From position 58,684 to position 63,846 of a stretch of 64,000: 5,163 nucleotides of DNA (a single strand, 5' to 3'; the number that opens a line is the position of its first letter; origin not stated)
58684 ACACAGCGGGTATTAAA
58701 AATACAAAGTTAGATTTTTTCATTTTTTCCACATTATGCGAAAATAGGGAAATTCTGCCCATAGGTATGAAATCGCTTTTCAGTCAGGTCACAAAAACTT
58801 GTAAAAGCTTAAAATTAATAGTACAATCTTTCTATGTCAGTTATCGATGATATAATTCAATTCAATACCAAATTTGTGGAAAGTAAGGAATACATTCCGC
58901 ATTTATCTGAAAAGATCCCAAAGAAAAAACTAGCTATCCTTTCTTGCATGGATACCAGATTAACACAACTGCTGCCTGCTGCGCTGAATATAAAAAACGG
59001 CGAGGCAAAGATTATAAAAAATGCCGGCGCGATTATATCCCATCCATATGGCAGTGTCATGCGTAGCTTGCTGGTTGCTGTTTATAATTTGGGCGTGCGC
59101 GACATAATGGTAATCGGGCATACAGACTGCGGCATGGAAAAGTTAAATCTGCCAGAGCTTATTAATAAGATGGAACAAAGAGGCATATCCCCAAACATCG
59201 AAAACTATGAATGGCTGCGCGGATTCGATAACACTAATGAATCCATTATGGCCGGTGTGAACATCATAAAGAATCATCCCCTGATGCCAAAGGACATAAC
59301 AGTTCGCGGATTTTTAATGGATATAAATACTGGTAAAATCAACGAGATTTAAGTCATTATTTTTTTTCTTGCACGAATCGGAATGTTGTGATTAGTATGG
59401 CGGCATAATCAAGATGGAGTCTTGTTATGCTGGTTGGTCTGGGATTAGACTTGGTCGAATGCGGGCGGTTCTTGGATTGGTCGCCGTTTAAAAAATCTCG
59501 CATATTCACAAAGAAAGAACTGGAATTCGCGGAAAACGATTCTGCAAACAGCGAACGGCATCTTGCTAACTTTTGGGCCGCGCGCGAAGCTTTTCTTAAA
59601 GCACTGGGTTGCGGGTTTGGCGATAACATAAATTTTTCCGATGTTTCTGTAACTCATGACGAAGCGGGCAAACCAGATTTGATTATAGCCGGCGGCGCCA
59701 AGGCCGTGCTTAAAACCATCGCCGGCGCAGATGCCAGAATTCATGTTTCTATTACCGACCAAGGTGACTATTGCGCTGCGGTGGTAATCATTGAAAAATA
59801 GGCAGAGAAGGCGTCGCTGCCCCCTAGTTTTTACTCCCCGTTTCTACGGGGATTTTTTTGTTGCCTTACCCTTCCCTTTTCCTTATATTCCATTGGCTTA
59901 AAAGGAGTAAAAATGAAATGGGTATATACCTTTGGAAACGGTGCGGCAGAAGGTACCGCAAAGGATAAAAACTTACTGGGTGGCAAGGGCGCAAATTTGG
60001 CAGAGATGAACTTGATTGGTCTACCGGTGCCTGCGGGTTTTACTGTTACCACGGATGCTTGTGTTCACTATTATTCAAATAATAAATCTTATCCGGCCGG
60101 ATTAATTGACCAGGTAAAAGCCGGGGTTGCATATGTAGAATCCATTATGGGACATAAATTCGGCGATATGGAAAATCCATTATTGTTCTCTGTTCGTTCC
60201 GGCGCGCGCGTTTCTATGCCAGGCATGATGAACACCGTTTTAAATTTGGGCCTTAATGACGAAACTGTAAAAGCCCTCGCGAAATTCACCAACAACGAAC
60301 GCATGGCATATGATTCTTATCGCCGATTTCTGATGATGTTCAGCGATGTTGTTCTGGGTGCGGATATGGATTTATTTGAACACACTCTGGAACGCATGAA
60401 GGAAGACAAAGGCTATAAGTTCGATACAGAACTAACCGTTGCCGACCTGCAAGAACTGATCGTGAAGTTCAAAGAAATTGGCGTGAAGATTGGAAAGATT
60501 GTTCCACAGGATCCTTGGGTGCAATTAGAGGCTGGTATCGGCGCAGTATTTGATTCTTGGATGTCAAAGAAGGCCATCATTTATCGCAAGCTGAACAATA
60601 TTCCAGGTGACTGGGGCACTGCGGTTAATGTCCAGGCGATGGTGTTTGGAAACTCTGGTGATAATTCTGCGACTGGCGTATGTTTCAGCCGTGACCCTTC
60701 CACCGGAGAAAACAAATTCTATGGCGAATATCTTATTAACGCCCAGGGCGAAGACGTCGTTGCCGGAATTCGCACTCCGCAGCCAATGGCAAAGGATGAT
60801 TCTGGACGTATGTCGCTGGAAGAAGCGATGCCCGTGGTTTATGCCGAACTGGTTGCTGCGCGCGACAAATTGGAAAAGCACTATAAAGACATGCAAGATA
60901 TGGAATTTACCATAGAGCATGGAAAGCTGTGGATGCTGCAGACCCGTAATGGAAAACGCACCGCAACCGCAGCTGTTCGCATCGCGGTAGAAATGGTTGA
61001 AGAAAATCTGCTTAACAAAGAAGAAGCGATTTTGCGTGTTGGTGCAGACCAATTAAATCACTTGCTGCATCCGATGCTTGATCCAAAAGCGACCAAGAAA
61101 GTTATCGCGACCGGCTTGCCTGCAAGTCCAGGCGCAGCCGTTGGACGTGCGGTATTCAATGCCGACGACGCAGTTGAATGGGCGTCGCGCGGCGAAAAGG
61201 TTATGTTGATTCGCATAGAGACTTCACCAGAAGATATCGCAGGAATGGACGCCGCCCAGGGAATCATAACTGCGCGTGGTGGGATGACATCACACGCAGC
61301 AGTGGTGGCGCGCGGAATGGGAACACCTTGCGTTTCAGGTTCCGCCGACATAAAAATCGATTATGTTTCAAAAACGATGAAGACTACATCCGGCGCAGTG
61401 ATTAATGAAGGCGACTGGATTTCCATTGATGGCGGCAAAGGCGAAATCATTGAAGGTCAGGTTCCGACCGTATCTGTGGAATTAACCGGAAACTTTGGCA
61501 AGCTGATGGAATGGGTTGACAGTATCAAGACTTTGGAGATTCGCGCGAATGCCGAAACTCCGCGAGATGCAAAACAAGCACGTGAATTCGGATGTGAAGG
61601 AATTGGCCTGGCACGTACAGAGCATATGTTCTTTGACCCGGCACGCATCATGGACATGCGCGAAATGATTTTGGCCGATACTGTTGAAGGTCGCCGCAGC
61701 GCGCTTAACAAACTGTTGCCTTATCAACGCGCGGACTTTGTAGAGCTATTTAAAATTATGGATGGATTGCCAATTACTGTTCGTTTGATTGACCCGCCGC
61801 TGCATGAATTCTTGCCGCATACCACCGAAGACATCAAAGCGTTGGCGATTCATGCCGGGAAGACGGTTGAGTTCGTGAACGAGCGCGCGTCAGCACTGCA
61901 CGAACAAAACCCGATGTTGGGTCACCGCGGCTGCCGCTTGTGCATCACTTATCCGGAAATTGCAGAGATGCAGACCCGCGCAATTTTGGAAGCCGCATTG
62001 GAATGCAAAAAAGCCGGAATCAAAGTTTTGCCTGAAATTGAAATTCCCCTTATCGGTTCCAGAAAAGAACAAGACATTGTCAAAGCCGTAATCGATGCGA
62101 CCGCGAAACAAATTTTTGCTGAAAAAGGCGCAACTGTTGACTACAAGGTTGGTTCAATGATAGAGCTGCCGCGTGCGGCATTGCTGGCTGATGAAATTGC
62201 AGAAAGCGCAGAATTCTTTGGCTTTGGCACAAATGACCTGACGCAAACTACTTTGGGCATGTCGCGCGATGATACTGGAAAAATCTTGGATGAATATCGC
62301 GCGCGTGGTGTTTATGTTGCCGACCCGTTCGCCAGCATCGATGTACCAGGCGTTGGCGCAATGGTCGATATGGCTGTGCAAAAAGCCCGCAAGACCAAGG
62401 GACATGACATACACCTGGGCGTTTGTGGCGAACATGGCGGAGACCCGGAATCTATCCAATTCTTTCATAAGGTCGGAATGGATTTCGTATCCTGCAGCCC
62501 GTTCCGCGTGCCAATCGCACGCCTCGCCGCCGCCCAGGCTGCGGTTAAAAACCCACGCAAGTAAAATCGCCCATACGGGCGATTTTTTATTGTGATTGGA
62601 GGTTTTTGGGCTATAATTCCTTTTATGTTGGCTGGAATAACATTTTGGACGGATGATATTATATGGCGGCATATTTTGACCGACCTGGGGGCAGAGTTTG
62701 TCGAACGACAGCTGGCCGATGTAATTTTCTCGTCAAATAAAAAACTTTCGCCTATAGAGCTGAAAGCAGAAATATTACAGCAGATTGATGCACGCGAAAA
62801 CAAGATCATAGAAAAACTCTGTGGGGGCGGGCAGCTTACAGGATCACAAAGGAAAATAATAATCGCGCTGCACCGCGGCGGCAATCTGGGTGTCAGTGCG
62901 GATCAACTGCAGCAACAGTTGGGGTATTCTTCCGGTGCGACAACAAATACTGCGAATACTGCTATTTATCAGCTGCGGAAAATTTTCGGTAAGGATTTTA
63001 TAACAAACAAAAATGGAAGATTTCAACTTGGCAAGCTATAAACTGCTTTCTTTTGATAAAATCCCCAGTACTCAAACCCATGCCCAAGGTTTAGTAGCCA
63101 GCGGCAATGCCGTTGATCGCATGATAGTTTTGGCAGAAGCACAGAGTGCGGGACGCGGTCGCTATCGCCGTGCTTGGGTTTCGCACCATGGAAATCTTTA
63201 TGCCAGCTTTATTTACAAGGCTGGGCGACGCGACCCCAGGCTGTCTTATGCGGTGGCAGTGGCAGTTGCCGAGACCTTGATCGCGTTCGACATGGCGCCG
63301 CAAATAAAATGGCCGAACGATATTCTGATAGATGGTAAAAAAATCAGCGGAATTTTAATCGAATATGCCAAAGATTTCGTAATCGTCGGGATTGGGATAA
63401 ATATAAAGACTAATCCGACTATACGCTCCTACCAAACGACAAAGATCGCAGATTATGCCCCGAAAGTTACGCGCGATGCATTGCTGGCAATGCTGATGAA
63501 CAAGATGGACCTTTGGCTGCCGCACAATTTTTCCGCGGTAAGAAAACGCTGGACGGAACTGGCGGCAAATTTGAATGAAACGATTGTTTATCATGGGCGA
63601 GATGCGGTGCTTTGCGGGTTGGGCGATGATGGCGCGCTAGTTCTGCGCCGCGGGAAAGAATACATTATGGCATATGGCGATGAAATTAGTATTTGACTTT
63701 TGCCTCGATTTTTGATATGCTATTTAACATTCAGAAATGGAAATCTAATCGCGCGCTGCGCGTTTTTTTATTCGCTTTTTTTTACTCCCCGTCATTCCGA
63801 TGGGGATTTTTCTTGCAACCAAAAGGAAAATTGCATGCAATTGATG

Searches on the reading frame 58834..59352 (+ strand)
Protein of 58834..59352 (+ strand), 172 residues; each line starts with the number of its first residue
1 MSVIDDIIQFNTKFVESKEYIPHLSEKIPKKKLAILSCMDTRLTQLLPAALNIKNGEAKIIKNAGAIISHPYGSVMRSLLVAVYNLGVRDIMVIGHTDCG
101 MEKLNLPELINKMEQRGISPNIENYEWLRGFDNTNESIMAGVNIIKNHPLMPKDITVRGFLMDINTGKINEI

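Call 51: search_protein_families(library=pfam, proteins=[window:58834-59352:+], max_evalue=0.00001)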
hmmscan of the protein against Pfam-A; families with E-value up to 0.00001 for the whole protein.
window:58834-59352:+ (172 aa): 1 family
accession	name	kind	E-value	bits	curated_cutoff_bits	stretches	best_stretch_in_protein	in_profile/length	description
PF00484.24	Pro_CA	-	9.6e-17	62.1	25.7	1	34-111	2-74/156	Carbonic anhydrase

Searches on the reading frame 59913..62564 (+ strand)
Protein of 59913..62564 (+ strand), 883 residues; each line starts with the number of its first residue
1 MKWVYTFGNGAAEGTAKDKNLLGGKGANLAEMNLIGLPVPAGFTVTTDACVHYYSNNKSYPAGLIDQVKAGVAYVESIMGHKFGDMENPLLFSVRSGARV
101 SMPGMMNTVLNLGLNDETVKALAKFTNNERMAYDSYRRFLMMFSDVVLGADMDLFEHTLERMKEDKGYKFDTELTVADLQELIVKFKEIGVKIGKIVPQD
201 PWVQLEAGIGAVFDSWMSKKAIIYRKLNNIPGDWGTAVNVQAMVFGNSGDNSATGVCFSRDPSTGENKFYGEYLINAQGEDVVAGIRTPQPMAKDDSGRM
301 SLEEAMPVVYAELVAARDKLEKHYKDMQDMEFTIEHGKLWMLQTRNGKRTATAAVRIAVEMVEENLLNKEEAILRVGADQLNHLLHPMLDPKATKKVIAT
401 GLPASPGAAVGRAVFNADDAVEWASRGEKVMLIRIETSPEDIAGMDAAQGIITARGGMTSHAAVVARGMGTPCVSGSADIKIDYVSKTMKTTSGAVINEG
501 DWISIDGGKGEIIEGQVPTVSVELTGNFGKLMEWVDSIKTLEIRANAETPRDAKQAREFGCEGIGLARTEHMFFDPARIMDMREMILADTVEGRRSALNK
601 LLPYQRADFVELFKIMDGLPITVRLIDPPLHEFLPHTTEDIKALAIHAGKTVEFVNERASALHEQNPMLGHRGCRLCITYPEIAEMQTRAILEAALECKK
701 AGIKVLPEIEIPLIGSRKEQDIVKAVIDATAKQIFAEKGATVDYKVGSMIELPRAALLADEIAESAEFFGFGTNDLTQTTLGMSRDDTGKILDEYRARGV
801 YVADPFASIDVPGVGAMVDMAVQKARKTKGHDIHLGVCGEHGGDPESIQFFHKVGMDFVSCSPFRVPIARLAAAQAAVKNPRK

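Call 51: search_protein_families(library=pfam, proteins=[window:59913-62564:+], max_evalue=0.00001)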
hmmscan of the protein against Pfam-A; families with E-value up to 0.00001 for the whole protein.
window:59913-62564:+ (883 aa): 3 families
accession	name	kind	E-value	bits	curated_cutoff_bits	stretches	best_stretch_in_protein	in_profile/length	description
PF02896.24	PEP-utilizers_C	-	6.3e-77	259.1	22.8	1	525-877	4-292/293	PEP-utilising enzyme, PEP-binding domain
PF01326.24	PPDK_N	-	2.2e-56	192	27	3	66-302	79-230/328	Pyruvate phosphate dikinase, AMP/ATP-binding domain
PF00391.29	PEP-utilizers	-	8.2e-23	80.2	23.1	1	428-510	3-72/72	PEP-utilising enzyme, mobile domain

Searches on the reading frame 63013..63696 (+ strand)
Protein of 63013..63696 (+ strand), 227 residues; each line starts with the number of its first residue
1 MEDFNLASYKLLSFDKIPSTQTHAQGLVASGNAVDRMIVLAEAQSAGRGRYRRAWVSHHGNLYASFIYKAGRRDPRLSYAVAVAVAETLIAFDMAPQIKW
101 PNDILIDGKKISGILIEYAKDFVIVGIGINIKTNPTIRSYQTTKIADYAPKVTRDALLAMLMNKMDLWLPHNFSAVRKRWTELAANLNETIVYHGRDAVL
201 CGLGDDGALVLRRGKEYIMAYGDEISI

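Call 51: search_protein_families(library=pfam, proteins=[window:63013-63696:+], max_evalue=0.00001)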
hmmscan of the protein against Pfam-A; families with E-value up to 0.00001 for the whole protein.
window:63013-63696:+ (227 aa): 1 family
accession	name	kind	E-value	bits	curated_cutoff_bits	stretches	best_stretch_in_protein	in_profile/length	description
PF03099.24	BPL_LplA_LipB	-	8e-18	65.1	21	1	16-132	4-131/133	Biotin/lipoate A/B protein ligase family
